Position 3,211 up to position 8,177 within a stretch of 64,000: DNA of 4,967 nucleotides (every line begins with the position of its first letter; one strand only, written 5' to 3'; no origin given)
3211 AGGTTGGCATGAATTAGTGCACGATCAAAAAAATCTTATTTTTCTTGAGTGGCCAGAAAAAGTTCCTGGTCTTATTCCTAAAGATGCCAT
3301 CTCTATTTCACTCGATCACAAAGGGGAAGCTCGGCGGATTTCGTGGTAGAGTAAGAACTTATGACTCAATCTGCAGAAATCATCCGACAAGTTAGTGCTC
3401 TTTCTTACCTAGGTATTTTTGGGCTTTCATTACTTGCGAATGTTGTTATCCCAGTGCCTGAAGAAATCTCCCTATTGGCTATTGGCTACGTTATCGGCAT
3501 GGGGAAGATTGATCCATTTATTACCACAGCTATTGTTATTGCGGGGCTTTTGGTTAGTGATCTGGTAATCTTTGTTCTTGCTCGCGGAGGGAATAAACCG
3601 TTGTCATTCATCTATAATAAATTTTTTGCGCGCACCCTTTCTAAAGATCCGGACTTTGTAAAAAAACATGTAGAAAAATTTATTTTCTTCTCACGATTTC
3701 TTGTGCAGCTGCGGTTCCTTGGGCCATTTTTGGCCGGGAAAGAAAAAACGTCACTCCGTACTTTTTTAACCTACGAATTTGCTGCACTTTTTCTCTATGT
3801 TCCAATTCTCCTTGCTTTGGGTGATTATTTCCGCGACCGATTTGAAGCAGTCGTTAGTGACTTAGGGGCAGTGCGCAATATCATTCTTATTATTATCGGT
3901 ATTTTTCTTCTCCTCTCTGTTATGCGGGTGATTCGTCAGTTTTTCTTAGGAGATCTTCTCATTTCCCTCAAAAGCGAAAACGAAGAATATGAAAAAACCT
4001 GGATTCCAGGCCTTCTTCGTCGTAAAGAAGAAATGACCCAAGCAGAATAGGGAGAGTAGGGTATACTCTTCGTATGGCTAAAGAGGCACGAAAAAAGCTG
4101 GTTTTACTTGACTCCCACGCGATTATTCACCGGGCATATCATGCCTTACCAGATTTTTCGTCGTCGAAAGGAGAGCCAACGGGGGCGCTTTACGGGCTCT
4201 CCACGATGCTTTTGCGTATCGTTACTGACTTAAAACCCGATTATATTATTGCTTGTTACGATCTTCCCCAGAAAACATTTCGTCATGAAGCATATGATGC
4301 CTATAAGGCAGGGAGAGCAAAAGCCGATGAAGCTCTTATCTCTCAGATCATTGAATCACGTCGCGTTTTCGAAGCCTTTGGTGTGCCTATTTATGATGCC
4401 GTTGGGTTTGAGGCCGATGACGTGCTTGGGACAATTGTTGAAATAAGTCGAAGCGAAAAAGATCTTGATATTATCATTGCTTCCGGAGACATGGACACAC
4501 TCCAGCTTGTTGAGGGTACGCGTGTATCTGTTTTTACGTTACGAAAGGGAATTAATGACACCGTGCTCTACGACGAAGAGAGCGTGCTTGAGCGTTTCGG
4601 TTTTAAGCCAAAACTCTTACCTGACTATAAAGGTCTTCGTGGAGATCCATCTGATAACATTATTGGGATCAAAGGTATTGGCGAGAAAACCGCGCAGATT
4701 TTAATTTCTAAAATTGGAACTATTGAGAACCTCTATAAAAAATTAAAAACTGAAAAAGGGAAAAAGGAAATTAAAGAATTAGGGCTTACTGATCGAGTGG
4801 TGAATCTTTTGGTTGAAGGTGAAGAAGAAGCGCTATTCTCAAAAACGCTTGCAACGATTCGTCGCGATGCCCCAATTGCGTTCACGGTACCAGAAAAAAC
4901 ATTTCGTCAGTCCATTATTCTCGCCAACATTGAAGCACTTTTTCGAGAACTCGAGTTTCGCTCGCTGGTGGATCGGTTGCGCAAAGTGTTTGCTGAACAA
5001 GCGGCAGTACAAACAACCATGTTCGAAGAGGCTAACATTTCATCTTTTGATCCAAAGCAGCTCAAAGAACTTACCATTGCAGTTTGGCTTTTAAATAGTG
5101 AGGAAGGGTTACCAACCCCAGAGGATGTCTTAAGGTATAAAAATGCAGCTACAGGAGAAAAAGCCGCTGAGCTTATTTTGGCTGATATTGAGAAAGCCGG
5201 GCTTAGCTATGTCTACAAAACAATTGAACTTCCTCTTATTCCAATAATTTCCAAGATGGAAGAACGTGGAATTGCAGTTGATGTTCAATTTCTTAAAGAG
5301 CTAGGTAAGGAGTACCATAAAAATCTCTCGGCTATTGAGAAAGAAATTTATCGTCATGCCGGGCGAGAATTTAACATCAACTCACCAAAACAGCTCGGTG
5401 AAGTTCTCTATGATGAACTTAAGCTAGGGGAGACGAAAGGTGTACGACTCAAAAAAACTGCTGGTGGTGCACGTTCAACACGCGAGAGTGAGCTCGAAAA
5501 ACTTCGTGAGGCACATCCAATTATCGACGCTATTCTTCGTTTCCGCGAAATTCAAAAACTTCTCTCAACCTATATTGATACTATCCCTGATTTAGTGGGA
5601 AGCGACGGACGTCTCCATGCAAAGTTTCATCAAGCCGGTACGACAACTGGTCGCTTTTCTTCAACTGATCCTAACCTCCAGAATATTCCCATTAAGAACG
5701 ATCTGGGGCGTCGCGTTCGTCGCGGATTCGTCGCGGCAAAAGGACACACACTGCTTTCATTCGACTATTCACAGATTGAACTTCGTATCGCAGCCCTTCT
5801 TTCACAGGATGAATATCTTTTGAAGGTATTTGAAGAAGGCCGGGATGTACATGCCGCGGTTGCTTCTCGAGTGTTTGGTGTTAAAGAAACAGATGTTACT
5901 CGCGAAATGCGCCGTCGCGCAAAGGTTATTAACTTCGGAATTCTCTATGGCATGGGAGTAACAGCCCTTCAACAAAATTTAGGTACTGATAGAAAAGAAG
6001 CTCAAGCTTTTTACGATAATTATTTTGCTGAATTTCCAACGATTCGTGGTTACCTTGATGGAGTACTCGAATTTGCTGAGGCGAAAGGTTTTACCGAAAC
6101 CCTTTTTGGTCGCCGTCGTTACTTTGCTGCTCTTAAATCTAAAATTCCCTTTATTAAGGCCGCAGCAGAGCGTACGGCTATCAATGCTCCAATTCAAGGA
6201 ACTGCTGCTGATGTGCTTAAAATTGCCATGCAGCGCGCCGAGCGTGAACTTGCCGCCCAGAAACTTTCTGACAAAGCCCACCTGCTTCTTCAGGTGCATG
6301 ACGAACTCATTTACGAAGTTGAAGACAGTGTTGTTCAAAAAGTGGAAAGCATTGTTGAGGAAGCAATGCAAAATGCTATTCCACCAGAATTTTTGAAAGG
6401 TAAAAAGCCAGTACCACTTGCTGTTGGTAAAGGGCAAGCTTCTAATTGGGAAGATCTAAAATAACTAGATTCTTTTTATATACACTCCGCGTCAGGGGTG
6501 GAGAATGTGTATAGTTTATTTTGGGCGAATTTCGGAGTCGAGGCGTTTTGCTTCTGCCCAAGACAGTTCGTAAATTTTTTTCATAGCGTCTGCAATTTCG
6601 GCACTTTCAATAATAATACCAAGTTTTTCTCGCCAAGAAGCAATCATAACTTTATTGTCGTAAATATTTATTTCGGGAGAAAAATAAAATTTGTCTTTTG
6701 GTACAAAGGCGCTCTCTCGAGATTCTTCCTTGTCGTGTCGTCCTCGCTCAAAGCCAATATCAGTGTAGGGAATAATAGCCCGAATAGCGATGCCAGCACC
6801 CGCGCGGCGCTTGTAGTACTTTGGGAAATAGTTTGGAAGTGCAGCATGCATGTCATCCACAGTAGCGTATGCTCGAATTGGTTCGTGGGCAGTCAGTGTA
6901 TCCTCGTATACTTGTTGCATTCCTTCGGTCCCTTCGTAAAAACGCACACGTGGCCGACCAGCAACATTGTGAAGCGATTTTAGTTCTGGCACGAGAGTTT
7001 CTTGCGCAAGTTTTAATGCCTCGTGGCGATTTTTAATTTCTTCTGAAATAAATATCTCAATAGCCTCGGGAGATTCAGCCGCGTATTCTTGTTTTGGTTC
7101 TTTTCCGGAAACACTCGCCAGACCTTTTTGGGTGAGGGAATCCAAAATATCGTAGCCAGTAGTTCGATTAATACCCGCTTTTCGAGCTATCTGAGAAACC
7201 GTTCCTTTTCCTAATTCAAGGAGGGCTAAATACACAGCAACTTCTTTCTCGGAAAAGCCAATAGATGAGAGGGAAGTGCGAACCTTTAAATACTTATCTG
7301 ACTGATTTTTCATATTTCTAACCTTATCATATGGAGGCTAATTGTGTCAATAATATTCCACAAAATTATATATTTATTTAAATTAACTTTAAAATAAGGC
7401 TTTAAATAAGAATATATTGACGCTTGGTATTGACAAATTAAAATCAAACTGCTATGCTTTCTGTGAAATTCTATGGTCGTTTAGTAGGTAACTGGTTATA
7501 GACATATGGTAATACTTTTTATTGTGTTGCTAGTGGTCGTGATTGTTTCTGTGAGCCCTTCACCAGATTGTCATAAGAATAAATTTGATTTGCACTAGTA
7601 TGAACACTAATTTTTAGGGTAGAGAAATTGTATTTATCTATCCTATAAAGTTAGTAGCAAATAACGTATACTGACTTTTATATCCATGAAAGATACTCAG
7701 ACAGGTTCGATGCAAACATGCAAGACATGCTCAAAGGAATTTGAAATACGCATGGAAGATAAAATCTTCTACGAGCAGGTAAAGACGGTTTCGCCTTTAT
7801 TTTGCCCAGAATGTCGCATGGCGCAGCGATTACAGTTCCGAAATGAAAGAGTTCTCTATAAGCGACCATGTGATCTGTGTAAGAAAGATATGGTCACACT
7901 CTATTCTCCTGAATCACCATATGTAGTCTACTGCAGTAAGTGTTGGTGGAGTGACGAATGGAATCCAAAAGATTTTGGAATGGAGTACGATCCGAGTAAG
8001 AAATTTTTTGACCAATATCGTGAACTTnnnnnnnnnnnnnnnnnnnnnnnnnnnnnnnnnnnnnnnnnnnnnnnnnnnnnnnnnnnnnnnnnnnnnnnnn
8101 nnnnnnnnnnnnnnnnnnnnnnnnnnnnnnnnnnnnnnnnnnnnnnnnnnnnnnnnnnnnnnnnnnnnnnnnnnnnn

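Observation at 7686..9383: Cys-rich 565-aa multi-zinc-ribbon protein (paralog 1) with homologous N- and C-terminal ribbon modules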

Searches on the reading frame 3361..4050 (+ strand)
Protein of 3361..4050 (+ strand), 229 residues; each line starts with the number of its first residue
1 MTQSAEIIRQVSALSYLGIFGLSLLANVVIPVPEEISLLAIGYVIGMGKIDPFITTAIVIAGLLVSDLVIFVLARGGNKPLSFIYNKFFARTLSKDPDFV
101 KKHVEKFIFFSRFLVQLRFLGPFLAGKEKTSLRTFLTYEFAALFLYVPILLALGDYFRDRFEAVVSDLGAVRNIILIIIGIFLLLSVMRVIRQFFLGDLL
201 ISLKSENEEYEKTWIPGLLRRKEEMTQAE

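Call 74: search_protein_families(library=pfam, proteins=[window:3361-4050:+], max_evalue=0.01)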
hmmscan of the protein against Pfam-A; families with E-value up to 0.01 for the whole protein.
window:3361-4050:+ (229 aa): 2 families
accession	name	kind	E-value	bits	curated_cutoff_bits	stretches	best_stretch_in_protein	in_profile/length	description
PF09335.16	VTT_dom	-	7.3e-08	33.4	33.9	1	32-155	1-122/123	VTT domain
PF20456.3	DUF6709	-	0.0021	17.5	27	0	171-215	14-58/339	Family of unknown function (DUF6709)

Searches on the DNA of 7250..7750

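Call 58: search_rna_families(source=window, start=7250, end=7750, threshold=evalue, max_evalue=1)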
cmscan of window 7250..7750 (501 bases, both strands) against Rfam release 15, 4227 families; matches with E-value up to 1: 1.
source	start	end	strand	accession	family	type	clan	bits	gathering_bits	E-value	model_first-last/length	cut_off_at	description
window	7606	7655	+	RF03504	mir-9461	Gene; miRNA;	-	17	84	0.94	15-65/80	no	mir-9461 microRNA precursor family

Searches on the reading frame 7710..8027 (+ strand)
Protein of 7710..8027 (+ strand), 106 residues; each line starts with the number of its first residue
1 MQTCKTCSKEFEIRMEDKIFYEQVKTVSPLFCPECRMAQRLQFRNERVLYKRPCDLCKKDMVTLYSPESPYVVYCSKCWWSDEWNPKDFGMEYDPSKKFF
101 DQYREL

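Call 79: predict_structure(alignment_id=A2)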
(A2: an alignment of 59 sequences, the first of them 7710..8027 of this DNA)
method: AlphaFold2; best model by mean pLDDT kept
length: 106 residues; sequences in the alignment: 59
mean_pLDDT: 83.4   pTM: 0.43
mean pLDDT of the five models: 83.4, 81.3, 75.9, 72.8, 71.7
residues with pLDDT >= 90: 37; 70-90: 52; 50-70: 17; < 50: 0
segments of 3 or more residues with pLDDT < 50: none
pLDDT, mean of each block of 10 residues (from residue 1): 93 92 91 87 68 90 85 85 72 80 66
secondary structure, 60 per line:
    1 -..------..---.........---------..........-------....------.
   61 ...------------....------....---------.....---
elements in order: H15-23 H33-42 E50-53 E60-63 H76-79 H86-89 H99-103
